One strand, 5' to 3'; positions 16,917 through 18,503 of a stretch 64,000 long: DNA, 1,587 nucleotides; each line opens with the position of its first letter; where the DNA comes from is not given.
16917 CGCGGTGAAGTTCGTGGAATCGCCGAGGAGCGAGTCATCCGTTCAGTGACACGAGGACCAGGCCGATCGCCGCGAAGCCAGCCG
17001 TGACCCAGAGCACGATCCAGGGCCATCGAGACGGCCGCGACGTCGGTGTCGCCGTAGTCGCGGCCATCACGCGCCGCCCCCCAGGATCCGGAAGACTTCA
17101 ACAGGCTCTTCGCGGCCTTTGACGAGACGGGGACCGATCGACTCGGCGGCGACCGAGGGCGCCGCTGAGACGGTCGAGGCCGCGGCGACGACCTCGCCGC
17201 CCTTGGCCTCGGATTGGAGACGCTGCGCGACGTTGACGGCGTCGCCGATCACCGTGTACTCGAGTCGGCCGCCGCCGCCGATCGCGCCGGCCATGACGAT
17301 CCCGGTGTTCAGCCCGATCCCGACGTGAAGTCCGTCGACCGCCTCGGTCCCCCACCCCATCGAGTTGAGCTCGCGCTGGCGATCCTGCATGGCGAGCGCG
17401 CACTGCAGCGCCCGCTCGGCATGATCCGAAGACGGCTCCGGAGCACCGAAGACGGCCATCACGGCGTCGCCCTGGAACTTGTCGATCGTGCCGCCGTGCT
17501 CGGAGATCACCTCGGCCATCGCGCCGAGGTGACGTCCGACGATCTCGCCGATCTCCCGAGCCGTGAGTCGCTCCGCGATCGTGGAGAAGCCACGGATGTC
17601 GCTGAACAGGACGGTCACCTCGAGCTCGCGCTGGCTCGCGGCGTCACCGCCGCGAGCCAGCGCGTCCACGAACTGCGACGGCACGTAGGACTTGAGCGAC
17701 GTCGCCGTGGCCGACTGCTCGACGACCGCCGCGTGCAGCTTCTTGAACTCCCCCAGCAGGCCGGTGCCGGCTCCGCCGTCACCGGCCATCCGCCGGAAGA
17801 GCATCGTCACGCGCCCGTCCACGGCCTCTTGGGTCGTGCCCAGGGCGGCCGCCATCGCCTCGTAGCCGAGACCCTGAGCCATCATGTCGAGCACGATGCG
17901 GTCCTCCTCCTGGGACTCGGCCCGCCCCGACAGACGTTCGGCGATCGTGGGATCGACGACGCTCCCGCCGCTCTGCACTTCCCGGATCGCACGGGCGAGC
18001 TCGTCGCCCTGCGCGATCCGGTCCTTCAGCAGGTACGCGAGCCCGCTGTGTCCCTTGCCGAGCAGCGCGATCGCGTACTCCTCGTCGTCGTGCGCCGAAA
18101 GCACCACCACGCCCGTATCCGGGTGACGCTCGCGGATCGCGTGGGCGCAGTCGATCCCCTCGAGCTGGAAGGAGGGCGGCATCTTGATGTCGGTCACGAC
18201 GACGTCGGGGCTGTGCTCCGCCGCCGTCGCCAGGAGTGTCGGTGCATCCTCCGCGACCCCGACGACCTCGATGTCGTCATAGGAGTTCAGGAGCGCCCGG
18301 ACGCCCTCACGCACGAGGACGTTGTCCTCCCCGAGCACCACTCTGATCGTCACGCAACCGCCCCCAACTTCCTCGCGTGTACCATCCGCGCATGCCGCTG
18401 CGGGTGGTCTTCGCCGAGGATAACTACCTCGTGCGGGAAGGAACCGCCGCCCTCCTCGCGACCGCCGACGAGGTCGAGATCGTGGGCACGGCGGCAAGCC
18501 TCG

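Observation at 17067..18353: Response regulator with a class III nucleotide cyclase as an extra output domain (REC - LuxR-like HTH - CHD)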

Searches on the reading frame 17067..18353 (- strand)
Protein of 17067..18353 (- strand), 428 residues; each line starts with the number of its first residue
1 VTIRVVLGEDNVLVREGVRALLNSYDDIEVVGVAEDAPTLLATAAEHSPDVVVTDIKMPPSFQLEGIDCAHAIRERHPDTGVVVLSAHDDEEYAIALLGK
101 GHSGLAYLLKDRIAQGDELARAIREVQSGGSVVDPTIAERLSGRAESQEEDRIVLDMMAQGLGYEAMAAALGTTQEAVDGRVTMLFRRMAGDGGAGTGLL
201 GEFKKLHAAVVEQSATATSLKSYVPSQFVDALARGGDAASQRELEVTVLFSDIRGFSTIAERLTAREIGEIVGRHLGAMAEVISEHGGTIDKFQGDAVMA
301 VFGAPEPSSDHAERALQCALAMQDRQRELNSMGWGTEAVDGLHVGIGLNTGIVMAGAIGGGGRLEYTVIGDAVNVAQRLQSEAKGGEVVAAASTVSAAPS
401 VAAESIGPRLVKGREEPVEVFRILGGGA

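Call 3: search_protein_families(library=pfam, proteins=[window:17067-18353:-], max_evalue=1)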
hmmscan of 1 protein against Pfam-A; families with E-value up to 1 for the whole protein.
window:17067-18353:- (428 aa): 3 families
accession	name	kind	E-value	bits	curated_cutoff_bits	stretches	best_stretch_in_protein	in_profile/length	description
PF00211.25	Guanylate_cyc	-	1.5e-25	90.3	21.9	1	240-417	3-176/183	Adenylate and Guanylate cyclase catalytic domain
PF00072.30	Response_reg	-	1.6e-17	64.1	30.2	1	6-104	2-95/111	Response regulator receiver domain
PF15855.10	DUF4726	-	0.1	13.3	27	0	294-329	10-45/101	Domain of unknown function (DUF4726)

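Call 4: search_protein_families(library=ncbifam, proteins=[window:17067-18353:-], max_evalue=1)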
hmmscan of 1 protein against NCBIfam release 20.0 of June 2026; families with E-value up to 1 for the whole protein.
window:17067-18353:- (428 aa): 54 families (the best 25 are shown)
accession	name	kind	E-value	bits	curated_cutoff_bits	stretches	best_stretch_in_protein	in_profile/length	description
NF052445.1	RespRegMctR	equivalog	2.2e-30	105.6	300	1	3-181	2-179/205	two-component system response regulator MctR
NF047785.1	respo_reg_MadR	equivalog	3.9e-24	85.2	300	1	3-190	1-192/209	MadR family response regulator transcription factor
NF007935.0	PRK10651.1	equivalog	5.6e-19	68.2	250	1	4-189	8-198/216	two-component system response regulator NarL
NF011896.0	PRK15369.1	equivalog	3.1e-17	62.9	242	1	2-178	3-181/211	two component system response regulator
NF007018.1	PRK09483.1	equivalog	4.6e-16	59.1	280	1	3-143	2-135/217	UvrY/SirA/GacA family response regulator transcription factor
NF007708.0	PRK10403.1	equivalog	2.1e-14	53.5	343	1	3-189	7-196/215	nitrate/nitrite response regulator protein NarP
NF001965.0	PRK00742.1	subfamily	5.1e-13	48.9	293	1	1-97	2-94/357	chemotaxis-specific protein-glutamate methyltransferase CheB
NF007685.0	PRK10360.1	equivalog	1.7e-12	47.6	258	1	3-180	2-171/196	response regulator transcription factor UhpA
NF008677.0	PRK11697.1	equivalog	8.9e-11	41.6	246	1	3-127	2-116/238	two-component system response regulator BtsR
NF009206.0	PRK12555.1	subfamily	1.1e-10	41.1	342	1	3-120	1-114/340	chemotaxis-specific protein-glutamate methyltransferase CheB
NF008098.0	PRK10840.1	equivalog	1.7e-09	37.5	235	1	3-139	4-136/216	response regulator transcription factor RcsB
TIGR02875.1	spore_0_A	equivalog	3.1e-09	36.5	200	1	2-127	2-122/262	sporulation transcription factor Spo0A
TIGR01818.1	ntrC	equivalog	5.6e-09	35.3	558.6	1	26-101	21-92/463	nitrogen regulation protein NR(I)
NF006900.1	PRK09390.1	equivalog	6.2e-09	35.7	255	1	7-174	9-170/203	response regulator FixJ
NF041367.1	CheY_Halo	equivalog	3e-07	30.8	200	1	6-93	2-84/114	chemotaxis protein CheY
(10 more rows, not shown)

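Call 6: search_solved_structures(query=window:17067-18353:-, max_evalue=0.001, show_alignments=3)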
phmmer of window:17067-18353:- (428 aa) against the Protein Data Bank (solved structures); distinct sequences matched with E-value up to 0.001: 104 (the best 60 are shown).
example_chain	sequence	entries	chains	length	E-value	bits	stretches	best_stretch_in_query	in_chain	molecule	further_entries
2w01_A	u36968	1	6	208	2e-35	125.9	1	245-427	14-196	ADENYLATE CYCLASE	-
6fht_A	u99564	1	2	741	6e-35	124.3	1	236-427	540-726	Bacteriophytochrome,Adenylate cyclase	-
3r5g_A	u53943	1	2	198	4.7e-31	111.5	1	241-424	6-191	CyaB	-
1wc0_A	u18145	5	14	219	2.8e-24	89.2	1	243-418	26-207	ADENYLATE CYCLASE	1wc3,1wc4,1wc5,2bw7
1wc1_A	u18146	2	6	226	5.6e-24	88.2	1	246-418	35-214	ADENYLATE CYCLASE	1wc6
5mbh_A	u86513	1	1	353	4e-23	85.4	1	219-423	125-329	Beta subunit of photoactivated adenylyl cyclase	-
5mbj_A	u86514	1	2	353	7.5e-23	84.5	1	218-423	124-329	Beta subunit of photoactivated adenylyl cyclase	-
5mbk_A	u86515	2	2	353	8.7e-23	84.3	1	219-423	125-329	Beta subunit of photoactivated adenylyl cyclase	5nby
5m27_A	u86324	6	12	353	8.7e-23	84.3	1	219-423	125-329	Beta subunit of photoactivated adenylyl cyclase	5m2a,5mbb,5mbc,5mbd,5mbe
5mbg_A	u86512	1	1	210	4.1e-22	82.1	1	244-423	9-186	Beta subunit of photoactivated adenylyl cyclase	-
5x4t_A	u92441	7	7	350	3.4e-20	75.7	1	221-421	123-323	Photoactivated adenylyl cyclase | Family 3 adenylate cyclase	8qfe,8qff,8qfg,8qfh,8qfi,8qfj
9f1z_A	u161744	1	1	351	3.4e-20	75.7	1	221-421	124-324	Family 3 adenylate cyclase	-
5x4u_A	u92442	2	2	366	3.8e-20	75.6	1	221-421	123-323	Photoactivated adenylyl cyclase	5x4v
4yus_A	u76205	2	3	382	4.2e-20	75.5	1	221-421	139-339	Family 3 adenylate cyclase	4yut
9f1w_A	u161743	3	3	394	4.4e-20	75.4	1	221-421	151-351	Family 3 adenylate cyclase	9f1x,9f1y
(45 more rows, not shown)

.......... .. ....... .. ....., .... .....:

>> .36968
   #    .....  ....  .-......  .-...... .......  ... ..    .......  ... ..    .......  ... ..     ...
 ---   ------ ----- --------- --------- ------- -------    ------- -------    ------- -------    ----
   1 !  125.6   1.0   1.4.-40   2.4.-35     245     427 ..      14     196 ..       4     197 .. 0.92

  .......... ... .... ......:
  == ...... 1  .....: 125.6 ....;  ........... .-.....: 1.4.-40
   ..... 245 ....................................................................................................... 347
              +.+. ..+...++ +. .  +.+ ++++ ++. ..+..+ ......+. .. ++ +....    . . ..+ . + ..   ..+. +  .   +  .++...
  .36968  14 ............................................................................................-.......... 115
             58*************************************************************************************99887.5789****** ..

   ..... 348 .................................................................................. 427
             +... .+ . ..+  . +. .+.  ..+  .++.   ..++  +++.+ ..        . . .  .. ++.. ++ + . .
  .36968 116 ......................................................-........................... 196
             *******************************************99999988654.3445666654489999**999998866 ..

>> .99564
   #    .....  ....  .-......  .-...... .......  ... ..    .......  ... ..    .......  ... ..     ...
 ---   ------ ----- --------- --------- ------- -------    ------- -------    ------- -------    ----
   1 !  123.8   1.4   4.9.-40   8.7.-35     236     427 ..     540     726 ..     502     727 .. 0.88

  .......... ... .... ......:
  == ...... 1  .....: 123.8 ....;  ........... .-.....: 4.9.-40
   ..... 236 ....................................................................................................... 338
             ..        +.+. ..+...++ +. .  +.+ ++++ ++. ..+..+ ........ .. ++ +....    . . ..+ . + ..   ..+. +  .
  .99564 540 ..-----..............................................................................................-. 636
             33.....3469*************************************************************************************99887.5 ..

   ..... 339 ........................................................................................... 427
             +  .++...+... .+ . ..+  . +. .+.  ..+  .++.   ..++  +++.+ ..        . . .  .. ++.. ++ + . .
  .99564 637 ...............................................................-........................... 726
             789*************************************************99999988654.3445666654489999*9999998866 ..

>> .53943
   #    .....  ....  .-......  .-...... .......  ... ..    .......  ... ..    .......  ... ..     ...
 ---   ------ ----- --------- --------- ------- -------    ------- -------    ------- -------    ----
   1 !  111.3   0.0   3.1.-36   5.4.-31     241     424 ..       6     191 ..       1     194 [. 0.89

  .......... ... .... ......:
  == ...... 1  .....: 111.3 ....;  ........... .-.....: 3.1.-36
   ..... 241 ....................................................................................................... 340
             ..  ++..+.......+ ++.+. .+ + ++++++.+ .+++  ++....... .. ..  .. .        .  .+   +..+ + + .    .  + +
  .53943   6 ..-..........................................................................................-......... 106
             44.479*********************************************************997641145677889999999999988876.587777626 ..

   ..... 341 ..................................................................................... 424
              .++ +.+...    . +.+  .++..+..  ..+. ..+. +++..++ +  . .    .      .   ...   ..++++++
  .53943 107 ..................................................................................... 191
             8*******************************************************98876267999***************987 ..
